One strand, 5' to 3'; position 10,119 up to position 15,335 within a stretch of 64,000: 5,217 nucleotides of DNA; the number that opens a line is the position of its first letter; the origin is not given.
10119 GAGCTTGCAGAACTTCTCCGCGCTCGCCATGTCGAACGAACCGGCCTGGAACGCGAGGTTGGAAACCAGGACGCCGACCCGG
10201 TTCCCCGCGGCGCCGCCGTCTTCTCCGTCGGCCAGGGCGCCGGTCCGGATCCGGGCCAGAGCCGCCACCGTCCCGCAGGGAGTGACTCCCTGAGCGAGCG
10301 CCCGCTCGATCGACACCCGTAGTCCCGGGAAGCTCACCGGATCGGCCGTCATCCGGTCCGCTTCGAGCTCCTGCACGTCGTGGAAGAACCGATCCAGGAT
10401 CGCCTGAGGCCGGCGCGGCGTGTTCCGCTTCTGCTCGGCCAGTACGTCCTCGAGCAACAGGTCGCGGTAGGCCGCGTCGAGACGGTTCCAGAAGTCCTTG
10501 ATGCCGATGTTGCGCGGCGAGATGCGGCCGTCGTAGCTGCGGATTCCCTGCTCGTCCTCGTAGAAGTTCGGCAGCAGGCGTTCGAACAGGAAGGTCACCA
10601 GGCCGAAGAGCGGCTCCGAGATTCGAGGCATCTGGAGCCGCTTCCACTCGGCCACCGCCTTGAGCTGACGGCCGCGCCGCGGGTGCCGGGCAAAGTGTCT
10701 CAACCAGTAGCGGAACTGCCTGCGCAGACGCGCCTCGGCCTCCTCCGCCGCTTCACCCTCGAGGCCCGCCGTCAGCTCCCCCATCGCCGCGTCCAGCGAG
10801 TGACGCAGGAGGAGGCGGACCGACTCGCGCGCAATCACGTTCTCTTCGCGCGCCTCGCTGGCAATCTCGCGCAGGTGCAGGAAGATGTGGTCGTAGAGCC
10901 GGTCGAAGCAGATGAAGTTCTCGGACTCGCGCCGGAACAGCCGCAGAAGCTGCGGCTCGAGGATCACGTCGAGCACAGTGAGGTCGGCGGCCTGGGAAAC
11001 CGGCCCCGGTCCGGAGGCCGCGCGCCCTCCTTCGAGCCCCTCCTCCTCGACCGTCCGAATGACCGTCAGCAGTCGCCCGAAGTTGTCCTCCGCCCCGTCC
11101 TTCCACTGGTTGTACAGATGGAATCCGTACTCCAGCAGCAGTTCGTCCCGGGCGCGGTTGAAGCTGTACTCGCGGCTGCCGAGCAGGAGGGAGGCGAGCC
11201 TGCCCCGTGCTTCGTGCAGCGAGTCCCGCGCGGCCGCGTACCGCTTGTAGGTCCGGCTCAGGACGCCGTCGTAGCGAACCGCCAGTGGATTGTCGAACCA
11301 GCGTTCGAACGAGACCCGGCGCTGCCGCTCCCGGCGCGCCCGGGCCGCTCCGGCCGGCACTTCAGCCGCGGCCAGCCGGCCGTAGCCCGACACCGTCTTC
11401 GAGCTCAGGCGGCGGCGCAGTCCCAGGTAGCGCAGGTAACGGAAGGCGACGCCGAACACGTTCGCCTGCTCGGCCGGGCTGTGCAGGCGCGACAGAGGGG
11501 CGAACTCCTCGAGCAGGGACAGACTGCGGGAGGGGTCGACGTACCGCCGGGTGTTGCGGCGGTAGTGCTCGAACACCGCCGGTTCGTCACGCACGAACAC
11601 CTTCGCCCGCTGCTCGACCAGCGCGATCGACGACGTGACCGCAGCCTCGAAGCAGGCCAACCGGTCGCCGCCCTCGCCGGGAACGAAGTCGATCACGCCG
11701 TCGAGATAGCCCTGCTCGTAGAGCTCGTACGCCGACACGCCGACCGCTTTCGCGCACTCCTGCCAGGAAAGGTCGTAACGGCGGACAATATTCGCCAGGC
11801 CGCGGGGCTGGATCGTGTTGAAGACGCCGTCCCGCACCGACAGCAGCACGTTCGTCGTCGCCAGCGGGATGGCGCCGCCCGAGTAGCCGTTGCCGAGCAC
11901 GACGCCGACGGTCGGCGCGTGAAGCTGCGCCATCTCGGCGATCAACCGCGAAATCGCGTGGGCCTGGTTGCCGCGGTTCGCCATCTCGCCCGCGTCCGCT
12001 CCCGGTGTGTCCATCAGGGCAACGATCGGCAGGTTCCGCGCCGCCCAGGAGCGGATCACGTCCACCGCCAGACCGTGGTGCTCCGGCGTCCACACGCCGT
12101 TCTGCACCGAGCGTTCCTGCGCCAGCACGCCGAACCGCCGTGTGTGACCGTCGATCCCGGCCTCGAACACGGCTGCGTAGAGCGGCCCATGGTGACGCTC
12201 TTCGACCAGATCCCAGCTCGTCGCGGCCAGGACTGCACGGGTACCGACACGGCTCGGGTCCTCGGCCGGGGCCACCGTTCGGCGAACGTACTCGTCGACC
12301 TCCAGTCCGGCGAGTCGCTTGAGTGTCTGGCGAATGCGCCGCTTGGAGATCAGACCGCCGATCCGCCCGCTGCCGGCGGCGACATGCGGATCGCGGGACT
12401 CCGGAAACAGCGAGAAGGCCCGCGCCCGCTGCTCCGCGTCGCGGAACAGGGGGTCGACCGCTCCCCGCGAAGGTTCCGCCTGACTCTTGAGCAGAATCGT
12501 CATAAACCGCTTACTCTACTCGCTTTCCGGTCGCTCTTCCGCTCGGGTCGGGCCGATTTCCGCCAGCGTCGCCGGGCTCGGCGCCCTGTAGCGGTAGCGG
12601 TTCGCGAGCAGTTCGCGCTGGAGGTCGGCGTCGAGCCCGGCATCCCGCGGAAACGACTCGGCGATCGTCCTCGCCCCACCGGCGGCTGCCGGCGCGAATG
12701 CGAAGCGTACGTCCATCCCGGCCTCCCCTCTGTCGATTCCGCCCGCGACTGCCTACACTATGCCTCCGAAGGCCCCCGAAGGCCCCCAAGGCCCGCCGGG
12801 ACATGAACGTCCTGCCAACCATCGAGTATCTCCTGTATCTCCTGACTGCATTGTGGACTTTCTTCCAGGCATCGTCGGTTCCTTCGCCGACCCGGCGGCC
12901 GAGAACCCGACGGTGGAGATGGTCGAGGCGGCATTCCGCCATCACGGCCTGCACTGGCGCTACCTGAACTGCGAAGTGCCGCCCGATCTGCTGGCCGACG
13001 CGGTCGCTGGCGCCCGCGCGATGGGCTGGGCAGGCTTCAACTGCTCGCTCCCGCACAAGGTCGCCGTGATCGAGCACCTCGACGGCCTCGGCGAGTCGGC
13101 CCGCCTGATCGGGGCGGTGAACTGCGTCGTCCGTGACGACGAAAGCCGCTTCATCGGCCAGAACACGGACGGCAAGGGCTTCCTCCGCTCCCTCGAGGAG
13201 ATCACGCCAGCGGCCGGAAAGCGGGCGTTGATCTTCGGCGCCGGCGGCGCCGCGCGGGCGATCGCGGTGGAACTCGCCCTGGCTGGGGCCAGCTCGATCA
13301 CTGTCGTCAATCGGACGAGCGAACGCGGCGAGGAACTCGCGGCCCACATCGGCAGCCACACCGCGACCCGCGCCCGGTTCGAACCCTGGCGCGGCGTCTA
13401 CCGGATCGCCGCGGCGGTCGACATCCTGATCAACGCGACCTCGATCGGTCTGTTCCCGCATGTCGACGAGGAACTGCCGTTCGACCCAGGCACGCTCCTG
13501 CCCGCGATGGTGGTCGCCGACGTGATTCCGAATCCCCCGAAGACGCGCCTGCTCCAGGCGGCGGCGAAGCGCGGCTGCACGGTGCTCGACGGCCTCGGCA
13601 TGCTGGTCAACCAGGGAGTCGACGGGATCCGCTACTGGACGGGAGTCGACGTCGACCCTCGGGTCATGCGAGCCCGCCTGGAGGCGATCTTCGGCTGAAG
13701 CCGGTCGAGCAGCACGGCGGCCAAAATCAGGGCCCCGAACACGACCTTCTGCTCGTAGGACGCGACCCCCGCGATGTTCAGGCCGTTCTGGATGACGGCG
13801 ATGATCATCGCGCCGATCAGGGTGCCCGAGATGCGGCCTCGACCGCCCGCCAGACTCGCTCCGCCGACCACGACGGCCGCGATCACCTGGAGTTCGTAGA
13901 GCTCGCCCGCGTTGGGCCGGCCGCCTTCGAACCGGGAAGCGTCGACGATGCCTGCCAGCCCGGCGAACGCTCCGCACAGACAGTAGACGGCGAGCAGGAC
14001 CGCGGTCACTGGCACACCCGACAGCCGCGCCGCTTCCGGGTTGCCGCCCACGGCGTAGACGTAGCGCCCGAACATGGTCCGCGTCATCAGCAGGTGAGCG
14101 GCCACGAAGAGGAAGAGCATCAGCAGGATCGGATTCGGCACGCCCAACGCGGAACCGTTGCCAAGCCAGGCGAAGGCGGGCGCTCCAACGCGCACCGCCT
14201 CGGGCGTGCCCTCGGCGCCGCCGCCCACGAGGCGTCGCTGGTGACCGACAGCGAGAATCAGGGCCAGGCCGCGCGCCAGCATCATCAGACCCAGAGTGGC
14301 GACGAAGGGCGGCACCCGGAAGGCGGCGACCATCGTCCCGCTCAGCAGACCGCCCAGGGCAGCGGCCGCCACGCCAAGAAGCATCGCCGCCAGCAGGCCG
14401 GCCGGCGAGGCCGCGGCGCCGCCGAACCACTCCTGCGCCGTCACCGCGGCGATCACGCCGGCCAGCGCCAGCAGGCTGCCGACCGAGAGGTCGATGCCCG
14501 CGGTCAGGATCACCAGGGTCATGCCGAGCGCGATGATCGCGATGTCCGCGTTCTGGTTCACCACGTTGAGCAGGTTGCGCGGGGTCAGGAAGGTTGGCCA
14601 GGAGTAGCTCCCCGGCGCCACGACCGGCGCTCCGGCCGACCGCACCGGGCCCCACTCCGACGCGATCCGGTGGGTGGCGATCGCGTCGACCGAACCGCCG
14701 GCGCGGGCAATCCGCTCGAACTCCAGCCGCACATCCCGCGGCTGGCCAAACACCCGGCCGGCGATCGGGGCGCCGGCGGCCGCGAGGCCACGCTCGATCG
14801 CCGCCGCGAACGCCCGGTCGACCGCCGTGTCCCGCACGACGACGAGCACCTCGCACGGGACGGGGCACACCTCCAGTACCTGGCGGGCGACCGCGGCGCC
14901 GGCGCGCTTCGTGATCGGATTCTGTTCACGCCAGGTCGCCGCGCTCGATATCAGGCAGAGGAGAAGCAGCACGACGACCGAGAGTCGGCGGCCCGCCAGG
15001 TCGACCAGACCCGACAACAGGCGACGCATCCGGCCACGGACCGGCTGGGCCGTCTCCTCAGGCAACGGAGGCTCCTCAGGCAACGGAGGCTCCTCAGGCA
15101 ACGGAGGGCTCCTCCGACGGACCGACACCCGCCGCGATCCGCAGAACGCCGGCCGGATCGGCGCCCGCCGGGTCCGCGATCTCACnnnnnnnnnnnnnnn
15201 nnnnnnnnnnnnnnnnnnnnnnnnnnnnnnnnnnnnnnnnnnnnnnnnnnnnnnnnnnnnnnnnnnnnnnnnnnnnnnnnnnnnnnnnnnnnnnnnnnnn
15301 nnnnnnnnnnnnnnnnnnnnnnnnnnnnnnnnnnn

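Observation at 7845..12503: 1552-aa single-chain biotin-dependent carboxylase with domain order CT-alpha, CT-beta, BC, BCCP (reverse of eukaryotic ACC)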

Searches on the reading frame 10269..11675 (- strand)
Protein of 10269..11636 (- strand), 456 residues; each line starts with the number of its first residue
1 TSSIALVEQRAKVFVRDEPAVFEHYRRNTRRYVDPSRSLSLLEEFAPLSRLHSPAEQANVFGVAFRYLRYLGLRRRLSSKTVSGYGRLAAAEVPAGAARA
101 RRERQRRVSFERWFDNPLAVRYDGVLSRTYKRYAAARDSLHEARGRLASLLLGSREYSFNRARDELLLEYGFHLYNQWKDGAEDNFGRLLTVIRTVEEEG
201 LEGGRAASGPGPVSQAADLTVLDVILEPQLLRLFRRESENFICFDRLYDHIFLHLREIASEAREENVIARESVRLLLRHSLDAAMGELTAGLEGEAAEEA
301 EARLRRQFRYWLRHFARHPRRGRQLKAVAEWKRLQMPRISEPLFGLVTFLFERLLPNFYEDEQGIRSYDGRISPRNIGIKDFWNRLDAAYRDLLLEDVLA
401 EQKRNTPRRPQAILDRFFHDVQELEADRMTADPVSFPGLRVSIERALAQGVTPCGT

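Call 39: search_protein_representatives(protein=window:10269-11636:-)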
Query: 456 residues. Proteins with E-value up to 0.001 (for the whole library): 104; up to 1e-10: 70; up to 1e-30: 27. The best 104 are listed.
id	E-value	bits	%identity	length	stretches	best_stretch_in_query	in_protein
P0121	4.6e-99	348.9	39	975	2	216-455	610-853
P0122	6.3e-94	332.0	40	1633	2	216-455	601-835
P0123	1.6e-87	310.9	39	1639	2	216-455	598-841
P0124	3.8e-86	306.3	39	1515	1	1-455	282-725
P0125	1.6e-83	297.7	39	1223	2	213-455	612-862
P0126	4.2e-82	293.0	37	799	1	4-455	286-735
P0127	7.6e-82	292.1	37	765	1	1-455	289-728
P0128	4.2e-80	286.4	37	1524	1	2-455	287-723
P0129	2.6e-66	240.9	40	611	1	2-360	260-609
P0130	4.7e-53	197.3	46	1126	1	206-455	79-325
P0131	5.3e-52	193.8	37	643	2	4-239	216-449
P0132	6.9e-49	183.5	36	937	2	208-455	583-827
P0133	2.2e-47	178.6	35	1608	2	222-455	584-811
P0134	1.7e-44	169.1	34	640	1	2-354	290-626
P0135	9.1e-43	163.4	32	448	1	52-446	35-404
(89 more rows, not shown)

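Call 67: predict_structure(alignment_id=A3)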
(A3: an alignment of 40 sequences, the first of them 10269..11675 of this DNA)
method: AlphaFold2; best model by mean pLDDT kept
length: 469 residues; sequences in the alignment: 40
mean_pLDDT: 78.2   pTM: 0.66
mean pLDDT of the five models: 78.2, 77.1, 75.2, 74.9, 74.7
residues with pLDDT >= 90: 211; 70-90: 112; 50-70: 85; < 50: 61
segments of 3 or more residues with pLDDT < 50: 86-108, 217-225, 439-456, 465-469
pLDDT, mean of each block of 10 residues (from residue 1): 67 70 71 68 70 65 53 57 47 35 42 79 93 94 95 82 84 95 96 91 94 62 52 94 95 95 90 96 95 89 88 93 95 92 86 92 94 95 94 95 91 81 68 54 41 50 49
secondary structure, 60 per line:
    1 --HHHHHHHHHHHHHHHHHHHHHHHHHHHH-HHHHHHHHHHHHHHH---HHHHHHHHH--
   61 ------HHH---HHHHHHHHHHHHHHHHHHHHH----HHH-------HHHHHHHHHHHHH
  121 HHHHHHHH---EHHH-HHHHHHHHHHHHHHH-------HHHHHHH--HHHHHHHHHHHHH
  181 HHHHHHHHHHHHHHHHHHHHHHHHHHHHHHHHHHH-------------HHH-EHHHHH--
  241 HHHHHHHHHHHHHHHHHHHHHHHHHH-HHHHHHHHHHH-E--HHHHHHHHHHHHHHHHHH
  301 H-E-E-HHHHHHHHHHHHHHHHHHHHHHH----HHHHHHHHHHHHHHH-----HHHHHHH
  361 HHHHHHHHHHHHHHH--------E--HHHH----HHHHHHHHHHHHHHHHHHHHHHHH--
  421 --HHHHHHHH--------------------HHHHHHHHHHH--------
elements in order: H3-30 H32-46 H50-58 H73-93 H108-128 H137-151 H159-165 H168-215 H234-238 H241-266 H268-278 H283-301 H307-329 H334-348 H354-375 H387-390 H395-418 H423-430 H451-461

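Call 69: fold_search(model_id=the predicted structure, library=pdb)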
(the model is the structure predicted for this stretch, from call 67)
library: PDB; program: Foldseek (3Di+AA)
matches with E <= 10: 282; with E <= 0.001: 1
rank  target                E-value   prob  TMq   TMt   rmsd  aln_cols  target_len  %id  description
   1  9kkm_A                7.9e-20  1.00  0.58  0.21  13.8       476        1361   33  cryo-EM structure of acetyl-CoA carboxyltransferase holoenzyme dimer from Shewanella oneidensis, mutant E1238A, comple (released 2025-11-19)
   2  6ek7                  5.5e-01  0.09  0.09  0.11  38.3       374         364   11  YaxA from Yersinia enterocolitica (released 2018-05-16)
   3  6r7o_B                8.1e-01  0.11  0.14  0.15  23.8       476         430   12  Crystal structure of the central region of human cohesin subunit STAG1 (released 2019-04-10)
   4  6a5s_D                1.1e+00  0.09  0.10  0.17  18.0       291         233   12  Structure of 14-3-3 gamma in complex with TFEB 14-3-3 binding motif (released 2019-02-13)
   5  4qli_A                1.1e+00  0.20  0.13  0.24  16.9       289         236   12  A novel phospho-switch in the linker region of the snail zinc finger protein which regulates 14-3-3 association, DNA b (released 2015-06-17)
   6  3p1r_A                1.2e+00  0.18  0.14  0.24  16.9       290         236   13  Crystal structure of human 14-3-3 sigma C38V/N166H in complex with TASK-3 peptide (released 2011-10-12)
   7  1irc                  1.2e+00  0.13  0.09  0.20  17.4       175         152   12  CYSTEINE RICH INTESTINAL PROTEIN (released 1996-07-11)
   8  3lsj_B                1.3e+00  0.13  0.11  0.21  17.1       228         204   13  Crystal structure of DesT in complex with palmitoyl-CoA (released 2010-08-04)
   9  4y21                  1.3e+00  0.06  0.12  0.11  36.7       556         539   10  Crystal Structure of Munc13-1 MUN domain (released 2015-06-10)
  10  8v3b_a                1.3e+00  0.05  0.10  0.11  25.8       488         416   15  Computational Designed Nanocage O43_129_+4 (released 2024-03-13)
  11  3p1p_A                1.4e+00  0.14  0.13  0.21  17.2       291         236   11  Crystal structure of human 14-3-3 sigma C38N/N166H in complex with TASK-3 peptide (released 2011-10-12)
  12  5cwq                  1.4e+00  0.20  0.14  0.22  17.0       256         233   16  Crystal structure of de novo designed helical repeat protein DHR81 (released 2015-12-16)
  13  7t7c_A                1.7e+00  0.07  0.13  0.08  27.5       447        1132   13  The hexagonal organization of Munc13-1 C1-C2B-MUN-C2C domains between lipid bilayers (released 2022-02-09)
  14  5ekq_D                1.8e+00  0.06  0.07  0.11  18.8       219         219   11  The structure of the BamACDE subcomplex from E. coli (released 2016-01-20)
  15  7spf                  1.8e+00  0.10  0.09  0.20  17.4       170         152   11  Crystal structure of sperm whale myoglobin variant sMb5(pCaaF) (released 2022-06-01)
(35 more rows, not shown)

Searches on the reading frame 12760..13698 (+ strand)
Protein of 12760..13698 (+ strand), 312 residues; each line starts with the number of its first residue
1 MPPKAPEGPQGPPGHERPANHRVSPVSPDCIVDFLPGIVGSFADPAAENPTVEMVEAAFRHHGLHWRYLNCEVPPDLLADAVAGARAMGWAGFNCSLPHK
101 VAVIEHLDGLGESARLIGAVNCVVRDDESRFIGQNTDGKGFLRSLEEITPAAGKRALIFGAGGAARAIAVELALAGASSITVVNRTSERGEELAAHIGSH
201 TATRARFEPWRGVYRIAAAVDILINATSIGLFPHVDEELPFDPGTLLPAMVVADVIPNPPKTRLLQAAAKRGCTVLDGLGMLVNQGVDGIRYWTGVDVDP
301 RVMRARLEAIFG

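Call 8: search_protein_families(library=pfam, proteins=[window:12760-13698:+], max_evalue=0.001)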
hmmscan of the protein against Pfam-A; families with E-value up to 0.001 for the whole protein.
window:12760-13698:+ (312 aa): 4 families
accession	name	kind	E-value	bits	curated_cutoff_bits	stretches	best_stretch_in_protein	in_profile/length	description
PF08501.16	Shikimate_dh_N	-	3e-18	66.3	27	1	44-123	4-83/83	Shikimate dehydrogenase substrate binding domain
PF01488.26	Shikimate_DH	-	4.7e-10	40.1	24.3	1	151-228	10-84/138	Shikimate / quinate 5-dehydrogenase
PF18317.6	SDH_C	-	1.2e-09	38.2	25.8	1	278-308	1-31/31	Shikimate 5'-dehydrogenase C-terminal domain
PF03435.24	Sacchrp_dh_NADP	-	0.0004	21.1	25.1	0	157-206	2-52/129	Saccharopine dehydrogenase NADP binding domain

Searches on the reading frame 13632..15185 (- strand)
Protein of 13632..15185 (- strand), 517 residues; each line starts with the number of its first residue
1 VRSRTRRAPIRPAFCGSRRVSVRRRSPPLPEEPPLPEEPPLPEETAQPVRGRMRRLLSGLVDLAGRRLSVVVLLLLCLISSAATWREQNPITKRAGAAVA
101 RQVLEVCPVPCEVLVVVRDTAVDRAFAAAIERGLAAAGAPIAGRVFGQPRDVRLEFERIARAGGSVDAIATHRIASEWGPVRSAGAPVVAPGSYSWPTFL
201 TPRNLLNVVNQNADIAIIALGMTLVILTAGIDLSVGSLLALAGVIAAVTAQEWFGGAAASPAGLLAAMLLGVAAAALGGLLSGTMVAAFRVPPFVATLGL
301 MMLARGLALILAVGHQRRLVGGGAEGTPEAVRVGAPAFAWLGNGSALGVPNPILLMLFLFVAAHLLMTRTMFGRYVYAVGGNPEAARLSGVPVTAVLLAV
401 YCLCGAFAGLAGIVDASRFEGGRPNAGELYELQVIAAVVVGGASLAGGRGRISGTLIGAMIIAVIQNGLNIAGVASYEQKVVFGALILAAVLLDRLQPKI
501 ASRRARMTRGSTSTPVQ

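Call 8: search_protein_families(library=pfam, proteins=[window:13632-15185:-], max_evalue=0.001)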
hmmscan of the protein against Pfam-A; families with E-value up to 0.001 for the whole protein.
window:13632-15185:- (517 aa): 1 family
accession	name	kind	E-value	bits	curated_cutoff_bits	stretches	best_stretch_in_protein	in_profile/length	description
PF02653.21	BPD_transp_2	-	4.1e-46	157.7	26.8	1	204-490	1-268/269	Branched-chain amino acid transport system / permease component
